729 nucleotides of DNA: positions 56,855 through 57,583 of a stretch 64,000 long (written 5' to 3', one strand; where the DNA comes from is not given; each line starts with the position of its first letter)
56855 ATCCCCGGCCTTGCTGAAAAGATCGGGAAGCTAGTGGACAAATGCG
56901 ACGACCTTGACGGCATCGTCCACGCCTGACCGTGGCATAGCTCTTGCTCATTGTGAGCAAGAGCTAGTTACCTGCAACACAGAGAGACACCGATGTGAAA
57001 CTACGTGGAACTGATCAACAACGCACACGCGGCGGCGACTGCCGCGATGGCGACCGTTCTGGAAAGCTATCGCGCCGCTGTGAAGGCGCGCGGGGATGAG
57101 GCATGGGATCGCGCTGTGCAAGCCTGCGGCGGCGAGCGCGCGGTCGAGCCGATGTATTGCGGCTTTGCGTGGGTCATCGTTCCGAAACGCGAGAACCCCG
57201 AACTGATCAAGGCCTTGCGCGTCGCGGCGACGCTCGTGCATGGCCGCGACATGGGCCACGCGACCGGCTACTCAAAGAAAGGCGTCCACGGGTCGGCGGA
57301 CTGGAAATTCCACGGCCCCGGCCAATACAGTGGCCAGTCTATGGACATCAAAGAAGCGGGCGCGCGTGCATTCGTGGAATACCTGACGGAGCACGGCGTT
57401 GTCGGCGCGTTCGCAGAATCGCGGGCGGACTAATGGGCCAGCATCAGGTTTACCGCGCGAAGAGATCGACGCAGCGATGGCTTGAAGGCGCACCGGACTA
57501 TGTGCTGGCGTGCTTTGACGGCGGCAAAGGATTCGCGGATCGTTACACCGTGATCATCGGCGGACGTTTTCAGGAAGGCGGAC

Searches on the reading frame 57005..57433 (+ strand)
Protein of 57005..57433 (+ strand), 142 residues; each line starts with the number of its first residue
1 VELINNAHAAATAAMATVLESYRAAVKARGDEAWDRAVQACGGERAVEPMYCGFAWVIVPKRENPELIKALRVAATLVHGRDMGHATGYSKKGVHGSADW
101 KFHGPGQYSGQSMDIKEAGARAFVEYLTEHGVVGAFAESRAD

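Call 45: search_protein_families(library=pfam, proteins=[window:57005-57433:+], max_evalue=0.05)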
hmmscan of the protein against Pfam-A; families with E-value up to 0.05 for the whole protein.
window:57005-57433:+ (142 aa): 0 families

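Call 46: search_protein_families(library=phrogs, proteins=[window:57005-57433:+], max_evalue=0.01)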
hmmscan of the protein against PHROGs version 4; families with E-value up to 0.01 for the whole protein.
window:57005-57433:+ (142 aa): 1 family
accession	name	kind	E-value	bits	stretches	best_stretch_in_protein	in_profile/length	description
phrog_22149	-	unknown function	1.2e-10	42.8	1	47-142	37-121/121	-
